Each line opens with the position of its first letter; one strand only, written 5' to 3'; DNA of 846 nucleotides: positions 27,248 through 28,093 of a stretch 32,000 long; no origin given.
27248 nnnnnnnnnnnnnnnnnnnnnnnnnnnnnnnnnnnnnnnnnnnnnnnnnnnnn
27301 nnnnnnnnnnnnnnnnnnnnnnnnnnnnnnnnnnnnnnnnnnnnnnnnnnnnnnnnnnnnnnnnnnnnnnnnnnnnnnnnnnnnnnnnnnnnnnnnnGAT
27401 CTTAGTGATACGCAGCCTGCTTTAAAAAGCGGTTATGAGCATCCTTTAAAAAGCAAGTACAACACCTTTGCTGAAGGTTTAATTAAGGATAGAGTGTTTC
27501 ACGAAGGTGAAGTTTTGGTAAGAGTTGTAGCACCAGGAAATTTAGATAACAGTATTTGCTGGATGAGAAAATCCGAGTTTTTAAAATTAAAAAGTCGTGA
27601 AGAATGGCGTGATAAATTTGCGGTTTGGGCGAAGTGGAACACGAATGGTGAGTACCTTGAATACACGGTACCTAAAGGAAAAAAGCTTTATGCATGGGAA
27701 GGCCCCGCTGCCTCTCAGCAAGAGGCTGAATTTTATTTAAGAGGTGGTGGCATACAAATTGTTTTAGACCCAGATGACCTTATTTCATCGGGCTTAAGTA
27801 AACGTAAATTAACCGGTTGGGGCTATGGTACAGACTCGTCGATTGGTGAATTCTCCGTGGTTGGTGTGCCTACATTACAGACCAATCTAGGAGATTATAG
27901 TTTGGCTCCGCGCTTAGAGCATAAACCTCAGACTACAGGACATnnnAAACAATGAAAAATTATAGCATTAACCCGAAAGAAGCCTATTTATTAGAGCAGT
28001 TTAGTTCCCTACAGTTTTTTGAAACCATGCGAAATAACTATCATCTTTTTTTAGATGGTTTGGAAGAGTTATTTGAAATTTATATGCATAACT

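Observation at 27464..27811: C-terminal domain of the 514-aa protein: possible TNT/ART-like NAD-targeting toxin with a GGGxQ motif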

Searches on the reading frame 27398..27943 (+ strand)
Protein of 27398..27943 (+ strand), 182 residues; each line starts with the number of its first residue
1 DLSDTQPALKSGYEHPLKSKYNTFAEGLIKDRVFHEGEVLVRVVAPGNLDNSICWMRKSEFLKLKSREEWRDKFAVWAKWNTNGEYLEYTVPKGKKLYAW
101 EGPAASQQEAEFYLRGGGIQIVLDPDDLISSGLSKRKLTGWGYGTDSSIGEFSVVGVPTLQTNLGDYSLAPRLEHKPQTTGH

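Call 5: search_protein_families(library=pfam, proteins=[window:27398-27943:+], max_evalue=1)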
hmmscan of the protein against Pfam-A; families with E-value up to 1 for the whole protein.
window:27398-27943:+ (182 aa): 0 families

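Call 13: search_solved_structures(query=A2, max_evalue=10, show_alignments=3)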
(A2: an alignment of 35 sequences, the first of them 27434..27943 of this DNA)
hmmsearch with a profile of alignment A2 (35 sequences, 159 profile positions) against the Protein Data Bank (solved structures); distinct sequences matched with E-value up to 10: 3.
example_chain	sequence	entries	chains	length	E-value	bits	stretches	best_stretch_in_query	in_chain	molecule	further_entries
3fg6_A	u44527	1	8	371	0.062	16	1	74-103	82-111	Adseverin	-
22jy_A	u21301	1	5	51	0.19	14.4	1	98-124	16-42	Microtubule-associated protein tau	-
9gg0_A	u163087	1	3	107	0.82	12.4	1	98-122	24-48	Isoform Tau-D of Microtubule-associated protein tau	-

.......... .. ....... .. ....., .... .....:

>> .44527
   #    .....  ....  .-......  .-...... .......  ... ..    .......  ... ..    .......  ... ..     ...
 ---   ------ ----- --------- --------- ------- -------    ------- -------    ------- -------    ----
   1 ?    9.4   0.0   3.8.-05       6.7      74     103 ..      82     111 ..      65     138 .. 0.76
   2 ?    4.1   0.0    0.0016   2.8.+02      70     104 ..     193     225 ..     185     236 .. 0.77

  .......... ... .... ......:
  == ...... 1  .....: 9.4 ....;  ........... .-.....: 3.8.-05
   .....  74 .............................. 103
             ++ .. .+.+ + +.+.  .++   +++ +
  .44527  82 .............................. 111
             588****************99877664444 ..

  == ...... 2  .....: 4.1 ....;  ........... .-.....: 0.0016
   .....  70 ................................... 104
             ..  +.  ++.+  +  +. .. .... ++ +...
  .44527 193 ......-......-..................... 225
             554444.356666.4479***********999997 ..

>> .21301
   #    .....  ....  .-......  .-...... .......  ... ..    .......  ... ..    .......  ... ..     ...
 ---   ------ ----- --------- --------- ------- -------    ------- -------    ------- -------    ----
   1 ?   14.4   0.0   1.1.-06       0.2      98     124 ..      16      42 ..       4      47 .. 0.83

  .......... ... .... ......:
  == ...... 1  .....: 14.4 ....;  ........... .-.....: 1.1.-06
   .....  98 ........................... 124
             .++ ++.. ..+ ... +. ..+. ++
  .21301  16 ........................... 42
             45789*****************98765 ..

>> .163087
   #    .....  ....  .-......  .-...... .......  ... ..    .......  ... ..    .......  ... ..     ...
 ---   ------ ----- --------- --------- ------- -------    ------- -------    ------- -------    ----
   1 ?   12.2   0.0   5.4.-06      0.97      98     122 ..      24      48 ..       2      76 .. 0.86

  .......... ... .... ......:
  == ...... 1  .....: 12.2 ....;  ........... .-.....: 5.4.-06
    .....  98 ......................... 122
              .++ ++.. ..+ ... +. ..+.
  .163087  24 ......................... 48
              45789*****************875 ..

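Call 20: predict_structure(alignment_id=A2)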
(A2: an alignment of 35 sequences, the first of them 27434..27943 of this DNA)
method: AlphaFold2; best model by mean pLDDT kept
length: 170 residues; sequences in the alignment: 35
mean_pLDDT: 74.5   pTM: 0.70
mean pLDDT of the five models: 74.5, 74.2, 74.1, 73.4, 71.9
residues with pLDDT >= 90: 49; 70-90: 71; 50-70: 11; < 50: 39
segments of 3 or more residues with pLDDT < 50: 132-168
pLDDT, mean of each block of 10 residues (from residue 1): 71 89 96 71 92 88 79 89 94 82 88 88 82 45 36 34 42
secondary structure, 60 per line:
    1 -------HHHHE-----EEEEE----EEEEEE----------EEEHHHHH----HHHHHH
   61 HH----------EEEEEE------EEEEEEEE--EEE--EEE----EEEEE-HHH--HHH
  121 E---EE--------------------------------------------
elements in order: H8-11 E18-22 E27-32 E43-45 H46-50 H55-62 E73-78 E85-92 E95-97 E100-102 E107-111

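Call 22: fold_search(model_id=the predicted structure, library=pdb)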
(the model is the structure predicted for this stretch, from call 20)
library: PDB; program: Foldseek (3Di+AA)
matches with E <= 10: 367; with E <= 0.001: 1
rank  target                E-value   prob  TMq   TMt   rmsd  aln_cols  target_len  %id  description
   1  6xtd_A                8.8e-05  1.00  0.48  0.61   3.3       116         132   20  Rhs1-CT in complex with cognate immunity protein RhsI1 (released 2021-07-28)
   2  8pms_C                1.8e-03  1.00  0.38  0.35   6.2       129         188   17  NADase from Aspergillus fumigatus with replaced C-terminus from Neurospora crassa (released 2023-11-15)
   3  8pmr_C                3.8e-03  0.99  0.37  0.31   6.5       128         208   20  NADase from Aspergillus fumigatus with mutated calcium binding motif (D219A/E220A) (released 2023-11-15)
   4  8pmr_B                4.9e-03  0.99  0.37  0.31   6.5       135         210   16  NADase from Aspergillus fumigatus with mutated calcium binding motif (D219A/E220A) (released 2023-11-15)
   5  6ygf_B                7.7e-03  0.99  0.39  0.32   6.5       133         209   18  NADase from Aspergillus fumigatus with trapped reaction products (released 2020-12-23)
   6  4zv4_D                1.1e-02  0.98  0.39  0.41   6.7       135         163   12  Structure of Tse6 in complex with EF-Tu (released 2015-11-11)
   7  4zv0_A                2.0e-02  0.99  0.43  0.52   4.1       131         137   11  Structure of Tse6 in complex with Tsi6 (released 2015-11-11)
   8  8r15_A                2.5e-02  0.93  0.34  0.30   5.7       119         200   15  Crystal structure of Fusarium oxysporum NADase I (released 2024-07-03)
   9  9nk2                  4.9e-01  0.06  0.16  0.17  14.4       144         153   10  Prenylated-FMN maturase PhdC from Mycolicibacterium fortuitum bound to prenylated flavin mononucleotide (released 2026-02-18)
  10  6ljr_A                6.3e-01  0.04  0.16  0.18  15.5       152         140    9  human galectin-16 R55N/H57R (released 2020-10-14)
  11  9nk3                  6.3e-01  0.03  0.15  0.16  13.5       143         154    8  Prenylated-FMN maturase PhdC E45A mutant from Mycolicibacterium fortuitum (apo) (released 2026-02-18)
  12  9m8o_F                6.3e-01  0.02  0.13  0.13  14.9       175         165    8  Cryo-EM structure of bacteriophage NF5 baseplate (released 2025-12-17)
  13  6ljp                  7.1e-01  0.02  0.14  0.16  14.6       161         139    6  Crystal structure of human galectin-16 (released 2020-10-14)
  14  6ljq_A                7.1e-01  0.02  0.14  0.17  14.7       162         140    6  human galectin-16 R55N (released 2020-10-14)
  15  8yzq_G                7.1e-01  0.02  0.13  0.10  14.7       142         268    9  Toxascaris leonina galectin (Tl-gal) W77F/W212F oligomer (released 2025-04-09)
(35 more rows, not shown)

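Call 23: search_protein_representatives(alignment_id=A2)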
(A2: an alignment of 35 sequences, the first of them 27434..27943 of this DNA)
Query: 35 sequences, 159 profile positions. Proteins with E-value up to 0.001 (for the whole library): 494; up to 1e-10: 222; up to 1e-30: 32. The best 150 are listed.
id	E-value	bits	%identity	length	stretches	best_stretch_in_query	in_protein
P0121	1.7e-64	232.4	-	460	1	6-154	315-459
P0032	5.9e-64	230.6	-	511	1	2-156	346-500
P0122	2.1e-63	228.8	-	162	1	6-157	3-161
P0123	7.5e-63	227.0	-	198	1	8-154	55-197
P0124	1.4e-62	226.2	-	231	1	3-155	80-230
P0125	8.9e-60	217.1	-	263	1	3-155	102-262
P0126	1.4e-59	216.4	-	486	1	2-156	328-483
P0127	2.9e-59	215.4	-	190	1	2-153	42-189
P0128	1.3e-58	213.2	-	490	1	3-155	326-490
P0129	7.0e-57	207.7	-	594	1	7-155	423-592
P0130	1.4e-56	206.6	-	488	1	3-156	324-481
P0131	1.1e-55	203.8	-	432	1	3-155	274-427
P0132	1.7e-55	203.2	-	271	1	4-155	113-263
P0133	4.6e-54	198.5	-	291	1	5-156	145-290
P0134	4.5e-51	188.8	-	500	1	3-158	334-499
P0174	8.9e-22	93.6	-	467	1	12-115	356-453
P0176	3.5e-21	91.6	-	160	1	12-117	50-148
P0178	5.6e-21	91.0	-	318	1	12-123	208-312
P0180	7.7e-21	90.5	-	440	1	13-120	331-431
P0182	1.2e-20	89.8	-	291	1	12-121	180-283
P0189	2.8e-20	88.7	-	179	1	7-123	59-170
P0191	6.2e-20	87.6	-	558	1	6-122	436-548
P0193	1.1e-19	86.8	-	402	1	12-124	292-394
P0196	2.5e-19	85.6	-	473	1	12-132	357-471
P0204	1.1e-18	83.5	-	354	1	13-121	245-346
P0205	1.3e-18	83.3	-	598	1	7-119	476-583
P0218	4.5e-18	81.5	-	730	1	18-114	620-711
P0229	5.4e-17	78.0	-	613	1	9-139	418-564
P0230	5.8e-17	77.9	-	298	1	6-121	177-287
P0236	2.3e-16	76.0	-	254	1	16-113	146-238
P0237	3.0e-16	75.6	-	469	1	10-120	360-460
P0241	7.0e-16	74.4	-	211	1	4-122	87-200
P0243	1.0e-15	73.9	-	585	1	15-127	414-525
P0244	1.3e-15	73.5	-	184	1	15-114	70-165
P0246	1.9e-15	73.0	-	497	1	7-122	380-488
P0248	2.0e-15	72.9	-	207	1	15-114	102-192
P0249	2.2e-15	72.8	-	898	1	6-132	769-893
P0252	4.8e-15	71.7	-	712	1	15-118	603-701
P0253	5.1e-15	71.6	-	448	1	18-124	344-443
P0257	7.3e-15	71.1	-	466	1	10-122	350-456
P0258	1.0e-14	70.6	-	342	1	12-120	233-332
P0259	1.3e-14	70.3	-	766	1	3-141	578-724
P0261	3.2e-14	69.0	-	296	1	8-114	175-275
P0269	1.3e-13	67.0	-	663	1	8-132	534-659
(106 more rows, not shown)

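Call 24: search_protein_families(library=pfam, proteins=[P0249, P0259, P0218, P0252, P0269, P0229, P0205, P0129, P0243, P0191], max_evalue=0.01)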
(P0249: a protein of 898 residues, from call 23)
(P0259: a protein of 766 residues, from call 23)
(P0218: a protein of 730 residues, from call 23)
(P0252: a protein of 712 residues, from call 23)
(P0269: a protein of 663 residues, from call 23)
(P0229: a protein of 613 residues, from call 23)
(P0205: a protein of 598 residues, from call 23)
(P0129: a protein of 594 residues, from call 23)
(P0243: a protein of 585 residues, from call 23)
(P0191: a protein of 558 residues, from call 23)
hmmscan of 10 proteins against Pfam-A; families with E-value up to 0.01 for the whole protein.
P0249 (898 aa): 1 family
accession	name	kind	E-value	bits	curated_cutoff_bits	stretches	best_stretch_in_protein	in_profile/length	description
PF15536.11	Ntox3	-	4e-06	27.4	26.9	1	210-289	49-128/133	Bacterial toxin 3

P0259 (766 aa): 2 families
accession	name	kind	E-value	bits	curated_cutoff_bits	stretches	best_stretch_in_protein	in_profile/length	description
PF05638.18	T6SS_HCP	-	3.7e-06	27.7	23.5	1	6-146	1-127/129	Type VI secretion system effector, Hcp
PF13430.11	DUF4112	-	0.0031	18.1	23.3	1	310-386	8-87/105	Domain of unknown function (DUF4112)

P0218 (730 aa): 0 families

P0252 (712 aa): 0 families

P0269 (663 aa): 0 families

P0229 (613 aa): 0 families

P0205 (598 aa): 0 families

P0129 (594 aa): 1 family
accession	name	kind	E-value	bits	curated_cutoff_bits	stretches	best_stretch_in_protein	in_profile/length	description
PF09361.15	Phasin_2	-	0.0097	16.5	24.9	0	12-90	7-83/100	Phasin protein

P0243 (585 aa): 0 families

P0191 (558 aa): 0 families

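Call 38: search_protein_families(library=pfam, alignment_id=A3, max_evalue=1)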
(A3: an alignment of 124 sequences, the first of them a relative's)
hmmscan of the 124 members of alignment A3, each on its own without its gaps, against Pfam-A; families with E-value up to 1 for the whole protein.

A. member 1, P0121 (460 aa): 1 family
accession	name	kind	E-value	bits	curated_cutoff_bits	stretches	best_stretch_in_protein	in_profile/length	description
PF20959.2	BibA_N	-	0.16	12.8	27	1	177-196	25-44/48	BibA adhesin stalk domain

B. families by the number of members that match (of 124 scanned): 105 families (the first 25 are shown)
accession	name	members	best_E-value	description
PF13430.11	DUF4112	19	0.0017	Domain of unknown function (DUF4112)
PF21724.2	DUF6861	4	1.9e-37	Family of unknown function (DUF6861)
PF20009.4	GEVED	3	0.0072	GEVED domain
PF01471.23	PG_binding_1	2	2.1e-10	Putative peptidoglycan binding domain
PF09374.15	PG_binding_3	2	2.6e-05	Predicted Peptidoglycan domain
PF12963.12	DUF3852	2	0.028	Protein of unknown function (DUF3852)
PF24610.1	DUF7623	2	0.073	Domain of unknown function (DUF7623)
PF20031.4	DUF6437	2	0.091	Family of unknown function (DUF6437)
PF10303.14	DUF2408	2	0.14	Protein of unknown function (DUF2408)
PF14107.11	DUF4280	1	4.4e-26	Domain of unknown function (DUF4280)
PF05488.18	PAAR_motif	1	1.4e-16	PAAR motif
PF14449.11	PT-TG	1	1.5e-07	Pre-toxin TG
PF05638.18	T6SS_HCP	1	3.7e-06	Type VI secretion system effector, Hcp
PF15536.11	Ntox3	1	4e-06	Bacterial toxin 3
PF14021.12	TNT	1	0.00038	Tuberculosis necrotizing toxin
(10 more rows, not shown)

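Call 40: search_protein_families(library=pfam, proteins=[P0180, P0193, P0178, P0204, P0182, P0176, P0189, P0174, P0196, P0230], max_evalue=1)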
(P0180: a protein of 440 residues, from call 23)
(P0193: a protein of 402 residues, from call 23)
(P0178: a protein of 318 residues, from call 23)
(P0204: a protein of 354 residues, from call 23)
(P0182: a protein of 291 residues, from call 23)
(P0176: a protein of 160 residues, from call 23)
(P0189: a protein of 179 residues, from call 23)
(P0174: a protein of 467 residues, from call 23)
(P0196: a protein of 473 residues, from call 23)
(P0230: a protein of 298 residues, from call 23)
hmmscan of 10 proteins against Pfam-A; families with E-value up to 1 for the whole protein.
P0180 (440 aa): 4 families
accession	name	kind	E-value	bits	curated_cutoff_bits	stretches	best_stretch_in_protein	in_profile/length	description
PF21724.2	DUF6861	-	1.9e-37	129.1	28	1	47-238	1-193/194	Family of unknown function (DUF6861)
PF13488.11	Gly-zipper_Omp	-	0.0088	16.4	25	1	93-122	4-35/46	Glycine zipper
PF03613.19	EIID-AGA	-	0.014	15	25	1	64-95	208-239/265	PTS system mannose/fructose/sorbose family IID component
PF13441.11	Gly-zipper_YMGG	-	0.16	12.2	28.9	1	89-122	4-39/45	YMGG-like Gly-zipper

P0193 (402 aa): 1 family
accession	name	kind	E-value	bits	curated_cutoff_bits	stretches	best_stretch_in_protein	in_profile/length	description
PF16808.10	PKcGMP_CC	-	0.55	10.3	35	0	116-132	12-28/35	Coiled-coil N-terminus of cGMP-dependent protein kinase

P0178 (318 aa): 0 families

P0204 (354 aa): 2 families
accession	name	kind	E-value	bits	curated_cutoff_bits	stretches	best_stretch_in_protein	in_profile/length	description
PF01084.26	Ribosomal_S18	-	0.08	13.5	21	1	13-32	33-52/52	Ribosomal protein S18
PF02535.28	Zip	-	0.55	9.8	35.1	1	41-94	237-292/323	ZIP Zinc transporter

P0182 (291 aa): 0 families

P0176 (160 aa): 0 families

P0189 (179 aa): 0 families

P0174 (467 aa): 4 families
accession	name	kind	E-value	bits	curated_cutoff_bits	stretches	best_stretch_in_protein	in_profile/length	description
PF21724.2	DUF6861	-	5.5e-35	121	28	1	10-217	3-193/194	Family of unknown function (DUF6861)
PF01343.23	Peptidase_S49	-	0.11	12.9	24.9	1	433-460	14-41/154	Peptidase family S49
PF11200.13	DUF2981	-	0.17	11.8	27.2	1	212-284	184-255/352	Protein of unknown function (DUF2981)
PF15826.10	PUMA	-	0.26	12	26.4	1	233-281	77-125/189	Bcl-2-binding component 3, p53 upregulated modulator of apoptosis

P0196 (473 aa): 0 families

P0230 (298 aa): 1 family
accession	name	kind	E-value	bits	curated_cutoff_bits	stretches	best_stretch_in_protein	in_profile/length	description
PF20378.3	DUF6673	-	0.06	14.2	24.5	1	17-75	12-72/114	Family of unknown function (DUF6673)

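Call 43: search_protein_families(library=pfam, alignment_id=A4, max_evalue=0.01)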
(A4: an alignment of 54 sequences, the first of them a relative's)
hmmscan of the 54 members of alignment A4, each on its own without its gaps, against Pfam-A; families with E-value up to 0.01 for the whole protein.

A. member 1, P0197 (505 aa): 1 family
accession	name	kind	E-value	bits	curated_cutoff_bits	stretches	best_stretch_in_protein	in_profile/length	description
PF07352.17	Phage_Mu_Gam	-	0.0014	19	28.3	0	164-207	88-131/149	Bacteriophage Mu Gam like protein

B. families by the number of members that match (of 54 scanned): 11 families
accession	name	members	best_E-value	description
PF01471.23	PG_binding_1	2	2.1e-10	Putative peptidoglycan binding domain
PF14107.11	DUF4280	1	4.4e-26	Domain of unknown function (DUF4280)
PF05488.18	PAAR_motif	1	1.4e-16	PAAR motif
PF14449.11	PT-TG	1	1.5e-07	Pre-toxin TG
PF21724.2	DUF6861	1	1.4e-06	Family of unknown function (DUF6861)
PF09374.15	PG_binding_3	1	2.6e-05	Predicted Peptidoglycan domain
PF14021.12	TNT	1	0.00038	Tuberculosis necrotizing toxin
PF07352.17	Phage_Mu_Gam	1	0.0014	Bacteriophage Mu Gam like protein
PF03116.20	NQR2_RnfD_RnfE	1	0.0033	NQR2, RnfD, RnfE family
PF20009.4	GEVED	1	0.0072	GEVED domain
PF13430.11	DUF4112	1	0.0077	Domain of unknown function (DUF4112)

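Call 45: search_protein_families(library=pfam, alignment_id=A5, max_evalue=0.01)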
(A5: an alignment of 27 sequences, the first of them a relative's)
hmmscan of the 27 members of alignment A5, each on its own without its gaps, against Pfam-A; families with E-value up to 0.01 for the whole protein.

A. member 1, P0231 (226 aa): 0 families

B. families by the number of members that match (of 27 scanned): 8 families
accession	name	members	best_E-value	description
PF05488.18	PAAR_motif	1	1.4e-16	PAAR motif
PF01471.23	PG_binding_1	1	2.1e-10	Putative peptidoglycan binding domain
PF14449.11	PT-TG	1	1.5e-07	Pre-toxin TG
PF09374.15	PG_binding_3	1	2.6e-05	Predicted Peptidoglycan domain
PF14021.12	TNT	1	0.00038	Tuberculosis necrotizing toxin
PF03116.20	NQR2_RnfD_RnfE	1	0.0033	NQR2, RnfD, RnfE family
PF20009.4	GEVED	1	0.0072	GEVED domain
PF13430.11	DUF4112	1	0.0077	Domain of unknown function (DUF4112)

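Call 46: search_protein_families(library=pfam, proteins=[P0236, P0237, P0253, P0258, P0261, P0244, P0248, P0257, P0246, P0241], max_evalue=0.1)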
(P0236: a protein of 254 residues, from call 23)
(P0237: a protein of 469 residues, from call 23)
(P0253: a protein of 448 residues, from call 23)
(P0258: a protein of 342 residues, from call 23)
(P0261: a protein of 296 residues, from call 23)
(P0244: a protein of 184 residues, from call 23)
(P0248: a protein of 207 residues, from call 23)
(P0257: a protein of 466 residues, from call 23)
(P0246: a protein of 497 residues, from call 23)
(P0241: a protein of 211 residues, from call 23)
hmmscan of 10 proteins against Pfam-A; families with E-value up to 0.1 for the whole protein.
P0236 (254 aa): 1 family
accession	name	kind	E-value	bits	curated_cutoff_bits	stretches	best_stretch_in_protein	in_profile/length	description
PF14449.11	PT-TG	-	1.5e-07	31.7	23.5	1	37-75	9-47/68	Pre-toxin TG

P0237 (469 aa): 1 family
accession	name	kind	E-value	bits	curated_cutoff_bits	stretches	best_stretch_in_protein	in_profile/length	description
PF05488.18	PAAR_motif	-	1.4e-16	60.9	27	1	9-74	1-66/70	PAAR motif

P0253 (448 aa): 2 families
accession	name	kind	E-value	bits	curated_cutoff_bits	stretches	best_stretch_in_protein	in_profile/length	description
PF03116.20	NQR2_RnfD_RnfE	-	0.0033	17.3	27.7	1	79-185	78-175/296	NQR2, RnfD, RnfE family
PF21724.2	DUF6861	-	0.047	13.6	28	1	78-124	39-85/194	Family of unknown function (DUF6861)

P0258 (342 aa): 0 families

P0261 (296 aa): 0 families

P0244 (184 aa): 1 family
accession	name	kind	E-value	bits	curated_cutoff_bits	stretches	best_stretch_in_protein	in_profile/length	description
PF23926.2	LtfC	-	0.087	13.8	27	0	74-123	27-76/100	LtfC-like, beta-sandwich domain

P0248 (207 aa): 1 family
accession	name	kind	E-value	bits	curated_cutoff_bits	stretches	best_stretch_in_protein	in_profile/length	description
PF14021.12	TNT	-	0.00038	21.3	27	1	109-197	2-76/88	Tuberculosis necrotizing toxin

P0257 (466 aa): 0 families

P0246 (497 aa): 2 families
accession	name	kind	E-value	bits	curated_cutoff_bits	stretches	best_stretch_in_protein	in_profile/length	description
PF01471.23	PG_binding_1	-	2.1e-10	41.1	23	1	64-120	1-57/57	Putative peptidoglycan binding domain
PF09374.15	PG_binding_3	-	2.6e-05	24.8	24.6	1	72-98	7-32/76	Predicted Peptidoglycan domain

P0241 (211 aa): 0 families
